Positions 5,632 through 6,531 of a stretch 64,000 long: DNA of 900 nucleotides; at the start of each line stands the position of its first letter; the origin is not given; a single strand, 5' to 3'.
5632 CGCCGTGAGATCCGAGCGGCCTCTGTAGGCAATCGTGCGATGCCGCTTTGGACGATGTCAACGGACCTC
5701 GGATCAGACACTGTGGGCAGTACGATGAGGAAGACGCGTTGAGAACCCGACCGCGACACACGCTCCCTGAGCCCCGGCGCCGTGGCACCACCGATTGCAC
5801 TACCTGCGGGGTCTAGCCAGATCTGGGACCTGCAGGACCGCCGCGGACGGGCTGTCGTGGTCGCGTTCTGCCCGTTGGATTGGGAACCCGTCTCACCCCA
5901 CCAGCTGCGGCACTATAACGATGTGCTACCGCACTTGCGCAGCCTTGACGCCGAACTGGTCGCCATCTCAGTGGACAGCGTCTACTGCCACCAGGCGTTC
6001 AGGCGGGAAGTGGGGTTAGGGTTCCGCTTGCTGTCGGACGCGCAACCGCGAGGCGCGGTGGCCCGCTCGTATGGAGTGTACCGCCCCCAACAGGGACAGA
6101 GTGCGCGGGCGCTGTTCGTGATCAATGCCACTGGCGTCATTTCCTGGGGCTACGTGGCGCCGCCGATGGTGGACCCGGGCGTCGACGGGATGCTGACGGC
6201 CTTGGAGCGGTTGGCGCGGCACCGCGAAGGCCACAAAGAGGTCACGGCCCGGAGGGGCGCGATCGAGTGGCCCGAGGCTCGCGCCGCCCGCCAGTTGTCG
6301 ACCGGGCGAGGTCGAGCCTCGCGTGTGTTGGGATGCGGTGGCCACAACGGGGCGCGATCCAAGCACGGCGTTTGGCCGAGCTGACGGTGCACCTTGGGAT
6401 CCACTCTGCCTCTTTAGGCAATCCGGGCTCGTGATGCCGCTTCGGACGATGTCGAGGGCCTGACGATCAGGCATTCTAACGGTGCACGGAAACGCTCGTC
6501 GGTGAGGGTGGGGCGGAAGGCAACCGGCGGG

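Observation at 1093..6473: Five sense-oriented copies of a ~78-nt conserved leader element in front of unrelated genes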

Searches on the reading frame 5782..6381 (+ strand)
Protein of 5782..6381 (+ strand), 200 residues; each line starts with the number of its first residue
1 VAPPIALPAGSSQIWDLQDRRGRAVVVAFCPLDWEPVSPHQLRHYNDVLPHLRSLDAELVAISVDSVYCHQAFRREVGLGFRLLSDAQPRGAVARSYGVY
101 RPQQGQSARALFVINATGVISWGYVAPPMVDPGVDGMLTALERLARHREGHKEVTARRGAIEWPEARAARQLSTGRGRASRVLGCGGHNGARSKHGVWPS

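Call 35: search_protein_families(library=pfam, proteins=[window:5782-6381:+], max_evalue=0.01)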
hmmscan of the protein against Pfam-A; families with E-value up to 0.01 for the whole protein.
window:5782-6381:+ (200 aa): 2 families
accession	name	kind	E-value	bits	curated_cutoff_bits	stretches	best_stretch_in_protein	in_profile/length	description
PF00578.27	AhpC-TSA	-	1.7e-26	93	26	1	2-121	5-122/124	AhpC/TSA family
PF08534.16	Redoxin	-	2.4e-09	37.6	26.6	1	3-128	7-136/148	Redoxin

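Call 49: find_homologous_proteins(query=window:5782-6381:+, max_evalue=1e-10)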
Query window:5782-6381:+ (200 aa): 196 proteins with E <= 1e-10 among 4072 candidates; the best 120 are listed.
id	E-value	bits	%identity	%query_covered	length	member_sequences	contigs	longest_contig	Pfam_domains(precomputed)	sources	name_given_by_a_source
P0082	7.1e-114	397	99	88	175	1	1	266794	PF08534.17,PF00578.28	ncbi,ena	-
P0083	4.8e-65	237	73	73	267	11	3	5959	PF08534.17,PF00578.28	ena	-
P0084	3.1e-60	221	69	75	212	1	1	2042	PF08534.17,PF00578.28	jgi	jgi:peroxiredoxin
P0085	1.7e-59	219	76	68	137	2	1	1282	PF08534.17,PF00578.28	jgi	-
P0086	2.7e-59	218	68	74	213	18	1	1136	PF08534.17,PF00578.28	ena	-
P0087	6.1e-58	214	68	73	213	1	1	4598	PF08534.17,PF00578.28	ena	-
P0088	1.7e-56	209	65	75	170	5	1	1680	PF08534.17,PF00578.28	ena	-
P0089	7.9e-54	200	63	74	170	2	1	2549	PF08534.17,PF00578.28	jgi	jgi:peroxiredoxin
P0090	8.6e-54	200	65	73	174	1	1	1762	PF08534.17,PF00578.28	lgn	-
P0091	9.8e-54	200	62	75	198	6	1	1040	PF08534.17,PF00578.28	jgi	jgi:peroxiredoxin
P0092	2.1e-52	196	63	68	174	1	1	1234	PF08534.17,PF00578.28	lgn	-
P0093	2.9e-51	192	61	74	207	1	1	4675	PF08534.17,PF00578.28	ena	-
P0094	1.5e-43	167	64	61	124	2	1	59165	PF00578.28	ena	-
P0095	6.0e-43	165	54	72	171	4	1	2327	PF08534.17,PF00578.28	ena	-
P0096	6.1e-43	165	60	73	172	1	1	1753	PF08534.17,PF00578.28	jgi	jgi:peroxiredoxin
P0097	6.7e-43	165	69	57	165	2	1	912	PF08534.17,PF00578.28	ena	-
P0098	5.9e-41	158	54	72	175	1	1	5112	PF08534.17,PF00578.28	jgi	jgi:peroxiredoxin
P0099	9.0e-41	158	55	73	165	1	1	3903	PF08534.17,PF00578.28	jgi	jgi:peroxiredoxin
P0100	1.2e-40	157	53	74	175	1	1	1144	PF08534.17,PF00578.28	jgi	jgi:peroxiredoxin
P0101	2.8e-40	156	55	72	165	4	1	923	PF08534.17,PF00578.28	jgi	jgi:peroxiredoxin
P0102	3.3e-40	156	53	75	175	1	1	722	PF08534.17,PF00578.28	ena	-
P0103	4.3e-40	156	52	76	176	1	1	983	PF08534.17,PF00578.28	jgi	jgi:peroxiredoxin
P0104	4.7e-40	155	51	76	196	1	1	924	PF08534.17,PF00578.28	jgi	-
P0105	5.2e-40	155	53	75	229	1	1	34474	PF08534.17,PF00578.28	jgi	jgi:peroxiredoxin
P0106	5.2e-40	155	51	74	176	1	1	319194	PF08534.17,PF00578.28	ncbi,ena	-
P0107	6.2e-40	155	53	72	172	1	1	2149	PF08534.17,PF00578.28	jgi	jgi:peroxiredoxin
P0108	7.8e-40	155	52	76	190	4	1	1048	PF08534.17,PF00578.28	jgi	jgi:peroxiredoxin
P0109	7.9e-40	155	53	72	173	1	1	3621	PF08534.17,PF00578.28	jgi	jgi:peroxiredoxin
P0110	8.9e-40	155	51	76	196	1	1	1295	PF08534.17,PF00578.28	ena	-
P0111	9.0e-40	155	51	75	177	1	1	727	PF08534.17,PF00578.28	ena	-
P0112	1.1e-39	154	50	77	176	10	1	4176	PF08534.17,PF00578.28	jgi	jgi:peroxiredoxin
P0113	1.2e-39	154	53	73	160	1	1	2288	PF08534.17,PF00578.28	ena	-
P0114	1.4e-39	154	51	75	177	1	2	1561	PF08534.17,PF00578.28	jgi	jgi:peroxiredoxin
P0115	1.4e-39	154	51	74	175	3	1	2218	PF08534.17,PF00578.28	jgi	jgi:peroxiredoxin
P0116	1.4e-39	154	53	74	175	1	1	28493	PF08534.17,PF00578.28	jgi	-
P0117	1.4e-39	154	52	74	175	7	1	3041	PF08534.17,PF00578.28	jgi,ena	jgi:peroxiredoxin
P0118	1.6e-39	154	53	75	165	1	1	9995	PF08534.17,PF00578.28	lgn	-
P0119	1.7e-39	154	51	75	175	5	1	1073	PF08534.17,PF00578.28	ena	-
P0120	2.2e-39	153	51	75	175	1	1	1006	PF08534.17,PF00578.28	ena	-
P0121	2.2e-39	153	52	75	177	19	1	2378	PF08534.17,PF00578.28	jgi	jgi:peroxiredoxin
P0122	2.3e-39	153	51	76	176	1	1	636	PF08534.17,PF00578.28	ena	-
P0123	2.7e-39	153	51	76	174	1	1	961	PF08534.17,PF00578.28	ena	-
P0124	2.8e-39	153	51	75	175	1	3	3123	PF08534.17,PF00578.28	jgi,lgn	jgi:peroxiredoxin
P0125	3.1e-39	153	52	74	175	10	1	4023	PF08534.17,PF00578.28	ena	-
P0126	3.1e-39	153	51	75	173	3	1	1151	PF08534.17,PF00578.28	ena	-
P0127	3.3e-39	153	50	75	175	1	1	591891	PF08534.17,PF00578.28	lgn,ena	-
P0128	3.3e-39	153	51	75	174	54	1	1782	PF08534.17,PF00578.28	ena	-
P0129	3.9e-39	152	53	74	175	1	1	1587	PF08534.17,PF00578.28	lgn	-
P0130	4.0e-39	152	53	72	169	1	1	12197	PF08534.17,PF00578.28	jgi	-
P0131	4.3e-39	152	51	74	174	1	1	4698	PF08534.17,PF00578.28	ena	-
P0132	4.3e-39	152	51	74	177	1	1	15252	PF08534.17,PF00578.28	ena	-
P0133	4.9e-39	152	50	75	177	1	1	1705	PF08534.17,PF00578.28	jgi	jgi:peroxiredoxin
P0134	5.2e-39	152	51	74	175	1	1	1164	PF08534.17,PF00578.28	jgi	jgi:peroxiredoxin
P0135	5.2e-39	152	50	75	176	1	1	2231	PF08534.17,PF00578.28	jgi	jgi:peroxiredoxin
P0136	5.6e-39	152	52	74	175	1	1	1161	PF08534.17,PF00578.28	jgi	jgi:peroxiredoxin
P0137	5.7e-39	152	51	75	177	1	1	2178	PF08534.17,PF00578.28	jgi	jgi:peroxiredoxin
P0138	6.7e-39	152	52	74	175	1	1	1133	PF08534.17,PF00578.28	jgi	jgi:peroxiredoxin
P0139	7.0e-39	152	50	74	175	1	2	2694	PF08534.17,PF00578.28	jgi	jgi:peroxiredoxin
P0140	8.7e-39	151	52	76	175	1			PF08534.17,PF00578.28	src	-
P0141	9.5e-39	151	50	75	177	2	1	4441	PF08534.17,PF00578.28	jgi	jgi:peroxiredoxin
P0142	9.5e-39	151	50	75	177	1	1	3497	PF08534.17,PF00578.28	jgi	jgi:peroxiredoxin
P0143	1.0e-38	151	54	72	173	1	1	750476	PF08534.17,PF00578.28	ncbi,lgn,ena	-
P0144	1.2e-38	151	52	74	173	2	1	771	PF08534.17,PF00578.28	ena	-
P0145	1.2e-38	151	52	74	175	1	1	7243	PF08534.17,PF00578.28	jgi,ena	-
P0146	1.2e-38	151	50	75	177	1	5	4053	PF08534.17,PF00578.28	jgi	jgi:peroxiredoxin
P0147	1.6e-38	150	50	75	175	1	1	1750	PF08534.17,PF00578.28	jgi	jgi:peroxiredoxin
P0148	1.7e-38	150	51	73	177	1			PF08534.17,PF00578.28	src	-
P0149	1.8e-38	150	50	72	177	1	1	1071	PF08534.17,PF00578.28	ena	-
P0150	2.1e-38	150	50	75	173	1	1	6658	PF08534.17,PF00578.28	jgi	jgi:peroxiredoxin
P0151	2.1e-38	150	50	73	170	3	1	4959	PF08534.17,PF00578.28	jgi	jgi:peroxiredoxin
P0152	2.2e-38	150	50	75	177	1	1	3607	PF08534.17,PF00578.28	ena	-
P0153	2.3e-38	150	50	75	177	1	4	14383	PF08534.17,PF00578.28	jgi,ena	-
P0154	2.4e-38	150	50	75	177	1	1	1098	PF08534.17,PF00578.28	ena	-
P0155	2.4e-38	150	50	75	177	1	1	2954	PF08534.17,PF00578.28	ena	-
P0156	2.6e-38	150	51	74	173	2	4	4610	PF08534.17,PF00578.28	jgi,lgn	jgi:peroxiredoxin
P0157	2.6e-38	150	52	73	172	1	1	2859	PF08534.17,PF00578.28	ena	-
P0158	2.9e-38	150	50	73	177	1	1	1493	PF08534.17,PF00578.28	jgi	jgi:peroxiredoxin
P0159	3.1e-38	150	50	75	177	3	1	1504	PF08534.17,PF00578.28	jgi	jgi:peroxiredoxin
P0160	3.4e-38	149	50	75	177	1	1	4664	PF08534.17,PF00578.28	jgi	jgi:peroxiredoxin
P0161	3.5e-38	149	53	72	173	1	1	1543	PF08534.17,PF00578.28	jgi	jgi:peroxiredoxin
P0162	3.7e-38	149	49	75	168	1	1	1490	PF08534.17,PF00578.28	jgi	jgi:peroxiredoxin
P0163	3.9e-38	149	52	72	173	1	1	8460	PF08534.17,PF00578.28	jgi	-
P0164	4.2e-38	149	50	75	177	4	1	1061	PF08534.17,PF00578.28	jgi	-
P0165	4.3e-38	149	51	73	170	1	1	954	PF08534.17,PF00578.28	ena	-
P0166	4.8e-38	149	50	73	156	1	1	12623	PF08534.17,PF00578.28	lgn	-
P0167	5.0e-38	149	51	74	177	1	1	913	PF08534.17,PF00578.28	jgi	jgi:peroxiredoxin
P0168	5.1e-38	149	51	74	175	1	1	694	PF08534.17,PF00578.28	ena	-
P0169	5.9e-38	149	50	75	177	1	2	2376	PF08534.17,PF00578.28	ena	-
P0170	6.2e-38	149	50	75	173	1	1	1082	PF08534.17,PF00578.28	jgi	jgi:peroxiredoxin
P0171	6.4e-38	149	52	71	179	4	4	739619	PF08534.17,PF00578.28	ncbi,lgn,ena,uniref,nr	ncbi:peroxiredoxin [Bordetella genomosp. 5]|uniref:Thioredoxin peroxidase n=1 Tax=Bordetella genomos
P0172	6.7e-38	148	50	75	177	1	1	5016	PF08534.17,PF00578.28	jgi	jgi:peroxiredoxin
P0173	7.9e-38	148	51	74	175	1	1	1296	PF08534.17,PF00578.28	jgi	jgi:peroxiredoxin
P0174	8.0e-38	148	52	73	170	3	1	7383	PF08534.17,PF00578.28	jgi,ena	-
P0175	8.4e-38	148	50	75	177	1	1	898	PF08534.17,PF00578.28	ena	-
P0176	9.2e-38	148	51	74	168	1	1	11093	PF08534.17,PF00578.28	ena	-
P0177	1.1e-37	148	52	72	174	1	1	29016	PF08534.17,PF00578.28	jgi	jgi:peroxiredoxin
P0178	1.2e-37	148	49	75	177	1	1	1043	PF08534.17,PF00578.28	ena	-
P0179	1.3e-37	148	51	74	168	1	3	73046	PF08534.17,PF00578.28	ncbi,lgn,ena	-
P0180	1.3e-37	147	51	72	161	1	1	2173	PF08534.17,PF00578.28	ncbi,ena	-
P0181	1.3e-37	147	51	72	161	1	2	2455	PF08534.17,PF00578.28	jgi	-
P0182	1.3e-37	147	51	72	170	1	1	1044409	PF08534.17,PF00578.28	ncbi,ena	-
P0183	1.6e-37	147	50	75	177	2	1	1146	PF08534.17,PF00578.28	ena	-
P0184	1.6e-37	147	50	74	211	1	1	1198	PF08534.17,PF00578.28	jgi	jgi:peroxiredoxin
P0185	2.2e-37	147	50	72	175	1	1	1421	PF08534.17,PF00578.28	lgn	-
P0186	2.6e-37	146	49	74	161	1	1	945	PF08534.17,PF00578.28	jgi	jgi:peroxiredoxin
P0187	3.2e-37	146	50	76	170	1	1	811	PF08534.17,PF00578.28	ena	-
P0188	3.7e-37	146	51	73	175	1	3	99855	PF08534.17,PF00578.28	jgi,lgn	jgi:peroxiredoxin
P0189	3.8e-37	146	51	74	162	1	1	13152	PF08534.17,PF00578.28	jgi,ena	-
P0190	4.3e-37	146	50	75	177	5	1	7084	PF08534.17,PF00578.28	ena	-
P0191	4.5e-37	146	49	75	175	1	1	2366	PF08534.17,PF00578.28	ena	-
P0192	4.8e-37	146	51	74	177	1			PF08534.17,PF00578.28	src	-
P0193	5.1e-37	146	50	74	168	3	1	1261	PF08534.17,PF00578.28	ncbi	ncbi:redoxin domain-containing protein [Luteolibacter soli]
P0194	5.2e-37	146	49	74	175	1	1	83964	PF08534.17,PF00578.28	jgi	jgi:peroxiredoxin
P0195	8.0e-37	145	52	72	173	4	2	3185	PF08534.17,PF00578.28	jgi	jgi:peroxiredoxin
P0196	8.0e-37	145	50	75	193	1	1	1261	PF08534.17,PF00578.28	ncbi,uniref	ncbi:redoxin domain-containing protein [Luteolibacter sp. Y139]|uniref:Redoxin domain-containing pro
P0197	1.0e-36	145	51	74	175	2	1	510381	PF08534.17,PF00578.28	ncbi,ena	-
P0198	1.0e-36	145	52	71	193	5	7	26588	PF08534.17,PF00578.28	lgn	-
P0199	1.1e-36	144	48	75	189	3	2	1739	PF08534.17,PF00578.28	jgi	jgi:peroxiredoxin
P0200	1.1e-36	144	52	72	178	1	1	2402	PF08534.17,PF00578.28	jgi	jgi:peroxiredoxin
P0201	1.2e-36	144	50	76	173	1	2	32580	PF08534.17,PF00578.28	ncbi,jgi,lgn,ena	jgi:peroxiredoxin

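Call 51: find_encoding_contigs(protein=P0083, flank=10000, max_places=10)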
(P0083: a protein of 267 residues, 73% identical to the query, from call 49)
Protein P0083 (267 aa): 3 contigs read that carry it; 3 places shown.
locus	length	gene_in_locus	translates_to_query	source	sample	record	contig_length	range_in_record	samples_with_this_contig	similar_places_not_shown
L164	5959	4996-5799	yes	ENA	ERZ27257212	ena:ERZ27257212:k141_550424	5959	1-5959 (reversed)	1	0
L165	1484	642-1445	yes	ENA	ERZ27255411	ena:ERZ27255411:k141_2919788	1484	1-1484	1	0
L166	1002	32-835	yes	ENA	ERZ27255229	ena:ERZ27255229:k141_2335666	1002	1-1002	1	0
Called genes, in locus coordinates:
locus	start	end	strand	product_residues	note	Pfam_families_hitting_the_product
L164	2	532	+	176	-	?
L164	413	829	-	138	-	PF08240:ADH_N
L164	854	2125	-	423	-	-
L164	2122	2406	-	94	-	-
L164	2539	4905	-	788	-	PF00931:NB-ARC (weak), PF13191:AAA_16 (weak), PF13401:AAA_22 (weak), PF25872:HTH_77, PF07719:TPR_2 (faint), PF13424:TPR_12 (faint), PF08281:Sigma70_r4_2 (faint), PF00196:GerE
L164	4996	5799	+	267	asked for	PF00578:AhpC-TSA, PF08534:Redoxin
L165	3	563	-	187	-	?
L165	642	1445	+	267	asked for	PF00578:AhpC-TSA, PF08534:Redoxin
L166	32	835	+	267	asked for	PF00578:AhpC-TSA, PF08534:Redoxin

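Call 52: find_encoding_contigs(protein=P0087, flank=10000, max_places=10)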
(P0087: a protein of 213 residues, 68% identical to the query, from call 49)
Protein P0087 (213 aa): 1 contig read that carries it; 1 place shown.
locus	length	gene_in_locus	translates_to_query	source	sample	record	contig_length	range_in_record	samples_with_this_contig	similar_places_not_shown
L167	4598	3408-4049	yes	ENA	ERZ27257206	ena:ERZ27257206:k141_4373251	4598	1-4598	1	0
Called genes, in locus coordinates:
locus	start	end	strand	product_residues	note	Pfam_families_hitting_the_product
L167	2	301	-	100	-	?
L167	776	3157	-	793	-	PF00931:NB-ARC (faint), PF13191:AAA_16 (weak), PF13401:AAA_22 (weak), PF25872:HTH_77, PF07719:TPR_2 (faint), PF17874:TPR_MalT (weak), PF13424:TPR_12 (weak), PF00196:GerE, +1 more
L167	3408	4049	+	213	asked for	PF00578:AhpC-TSA, PF08534:Redoxin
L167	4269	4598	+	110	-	?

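Call 53: find_encoding_contigs(protein=P0094, flank=10000, max_places=10)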
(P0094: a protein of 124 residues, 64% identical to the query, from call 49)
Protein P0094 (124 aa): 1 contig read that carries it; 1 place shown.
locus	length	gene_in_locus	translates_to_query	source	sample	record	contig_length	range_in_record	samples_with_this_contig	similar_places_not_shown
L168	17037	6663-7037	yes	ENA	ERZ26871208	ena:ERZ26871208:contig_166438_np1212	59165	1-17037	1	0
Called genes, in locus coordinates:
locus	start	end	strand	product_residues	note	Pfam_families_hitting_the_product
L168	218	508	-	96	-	-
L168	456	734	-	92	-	-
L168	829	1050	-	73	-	-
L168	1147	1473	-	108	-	-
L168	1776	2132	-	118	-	PF03625:DUF302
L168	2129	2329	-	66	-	-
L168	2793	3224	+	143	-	-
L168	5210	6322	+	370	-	PF07719:TPR_2 (faint), PF17874:TPR_MalT, PF00515:TPR_1 (faint), PF13181:TPR_8 (faint), PF13424:TPR_12, PF00196:GerE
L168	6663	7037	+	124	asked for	PF00578:AhpC-TSA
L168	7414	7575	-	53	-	-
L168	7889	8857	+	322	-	PF00296:Bac_luciferase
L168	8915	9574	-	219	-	-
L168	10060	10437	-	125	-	PF04075:F420H2_quin_red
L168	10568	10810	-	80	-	PF00550:PP-binding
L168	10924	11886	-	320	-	PF00109:ketoacyl-synt, PF02801:Ketoacyl-synt_C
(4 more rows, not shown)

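Call 57: find_encoding_contigs(protein=P0093, flank=10000, max_places=10)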
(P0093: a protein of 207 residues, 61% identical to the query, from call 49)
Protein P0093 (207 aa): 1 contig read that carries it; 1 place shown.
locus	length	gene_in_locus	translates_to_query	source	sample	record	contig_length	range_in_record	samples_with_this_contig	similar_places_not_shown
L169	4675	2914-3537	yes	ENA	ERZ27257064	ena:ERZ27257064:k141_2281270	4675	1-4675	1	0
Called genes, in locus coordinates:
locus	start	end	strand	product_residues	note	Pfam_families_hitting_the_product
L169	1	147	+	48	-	?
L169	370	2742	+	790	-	PF00931:NB-ARC (weak), PF13401:AAA_22 (weak), PF25872:HTH_77 (weak), PF13424:TPR_12, PF17874:TPR_MalT (weak), PF13424:TPR_12, PF00196:GerE, PF08281:Sigma70_r4_2 (weak), +1 more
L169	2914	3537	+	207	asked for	PF00578:AhpC-TSA, PF08534:Redoxin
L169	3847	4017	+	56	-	-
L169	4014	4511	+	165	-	PF08534:Redoxin, PF00578:AhpC-TSA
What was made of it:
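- On LuxR/GerE-type operator: Only adjacency is shown (calls 51, 52, 57).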

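Call 58: find_encoding_contigs(protein=P0084, flank=10000, max_places=10)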
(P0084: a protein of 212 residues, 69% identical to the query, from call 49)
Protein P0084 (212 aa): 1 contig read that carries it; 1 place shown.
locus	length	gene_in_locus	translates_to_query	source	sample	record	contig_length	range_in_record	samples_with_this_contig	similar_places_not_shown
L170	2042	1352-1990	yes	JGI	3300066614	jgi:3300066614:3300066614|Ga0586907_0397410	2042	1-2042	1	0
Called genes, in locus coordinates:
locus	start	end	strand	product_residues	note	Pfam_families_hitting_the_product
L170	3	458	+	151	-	?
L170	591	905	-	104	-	-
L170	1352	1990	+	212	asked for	PF00578:AhpC-TSA, PF08534:Redoxin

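Call 98: search_protein_families(library=ncbifam, proteins=[L164:2542-4917:-, P0088, L164:857-2125:-], max_evalue=0.001)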
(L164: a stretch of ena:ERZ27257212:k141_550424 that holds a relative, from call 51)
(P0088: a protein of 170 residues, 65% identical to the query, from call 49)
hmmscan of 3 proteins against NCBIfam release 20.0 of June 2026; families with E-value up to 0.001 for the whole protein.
L164:2542-4917:- (792 aa): 27 families (the best 25 are shown)
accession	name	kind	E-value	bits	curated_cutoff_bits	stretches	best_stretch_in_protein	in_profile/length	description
NF041717.1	HaaA_phane_TPR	equivalog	1.6e-16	59.7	1125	1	31-583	97-667/882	cyclophane-containing RiPP biosynthesis TPR protein HaaT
NF047785.1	respo_reg_MadR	equivalog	4.4e-12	45.8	300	1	726-792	143-209/209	MadR family response regulator transcription factor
NF053617.1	SARPRegAfsRStmc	equivalog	1.2e-11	43.4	1430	1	57-169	320-436/986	SARP-family global regulator AfsR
TIGR03541.1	reg_near_HchA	equivalog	2.7e-11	43.4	215.6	1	730-790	170-230/232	PA1136 family autoinducer-binding transcriptional regulator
NF003420.0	PRK04841.1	equivalog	3.9e-11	41.7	537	1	731-786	838-893/903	HTH-type transcriptional regulator MalT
TIGR03020.2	EpsA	equivalog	6.5e-11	42.3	170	1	726-784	185-243/247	XrtB/PEP-CTERM-associated transcriptional regulator EpsA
NF052366.1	photon_PedR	equivalog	3e-10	40.1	120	1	731-790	2-61/74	photosynthetic electron transport-dependent transcriptional regulator PedR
NF050132.1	TransRegAbsR2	equivalog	6e-10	38.5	850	2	32-96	10-73/582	LuxR family transcriptional regulator AbsR2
NF007935.0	PRK10651.1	equivalog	6.5e-10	38.6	250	1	731-788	155-212/216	two-component system response regulator NarL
NF007708.0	PRK10403.1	equivalog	8.1e-10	38.5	343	1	730-789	152-211/215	nitrate/nitrite response regulator protein NarP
NF041830.1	RR_TF_ErdR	exception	1.1e-09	38.3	390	1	731-786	150-205/213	response regulator transcription factor ErdR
NF052445.1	RespRegMctR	equivalog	1e-08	34.8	300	1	730-791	143-204/205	two-component system response regulator MctR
NF011896.0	PRK15369.1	equivalog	1.9e-08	34.2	242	1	729-781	147-199/211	two component system response regulator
NF007403.0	PRK09935.1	equivalog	5.1e-08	32.8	271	1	723-777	141-195/210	fimbria biosynthesis transcriptional regulator FimZ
NF007505.1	PRK10100.1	equivalog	1e-06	28.6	250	1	729-786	142-199/204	biofilm master transcriptional regulator CsgD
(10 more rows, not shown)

P0088 (170 aa): 12 families
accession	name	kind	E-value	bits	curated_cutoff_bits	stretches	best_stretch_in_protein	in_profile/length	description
NF040737.1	peroxi_PrxU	equivalog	3e-15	56.6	270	1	29-161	53-190/233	thioredoxin-dependent peroxiredoxin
NF009668.0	PRK13189.1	equivalog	2.9e-14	52.8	211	1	18-165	13-165/224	peroxiredoxin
NF009669.0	PRK13190.1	equivalog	5.9e-13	48.5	261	1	35-160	22-151/203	putative peroxiredoxin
NF010122.0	PRK13599.1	equivalog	1.5e-11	44.2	456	1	37-164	29-161/220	peroxiredoxin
TIGR03137.1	AhpC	equivalog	2.4e-11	43.8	272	1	36-143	26-135/187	alkyl hydroperoxide reductase subunit C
NF053650.1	PerredPrxQDein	equivalog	1.3e-10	41.4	260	1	22-107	2-86/148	thioredoxin-dependent peroxiredoxin PrxQ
NF011576.0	PRK15000.1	subfamily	3.6e-10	39.9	301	1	40-163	33-161/200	peroxiredoxin C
NF006960.0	PRK09437.1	equivalog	4.3e-10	39.7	140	1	14-119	3-106/156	thioredoxin-dependent thiol peroxidase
NF009670.0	PRK13191.1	equivalog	5.5e-10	39.1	374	1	24-163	16-160/215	putative peroxiredoxin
NF045827.1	perox_SUH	exception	3.7e-08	33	298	1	18-158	21-163/178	thiol peroxidase Prx-SUH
NF001808.0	PRK00522.1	equivalog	7.6e-07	28.7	123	1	16-145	19-149/167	thiol peroxidase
NF002854.0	PRK03147.1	subfamily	0.00071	19.5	170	1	17-106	38-127/176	thiol-disulfide oxidoreductase ResA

L164:857-2125:- (423 aa): 0 families
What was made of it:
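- Closest known: Target promoters of STAND/LAL-type LuxR regulators such as MalT. Same: A large ATPase-TPR-LuxR regulator is encoded next to several genes that share one upstream sequence (calls 51, 52, 98).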
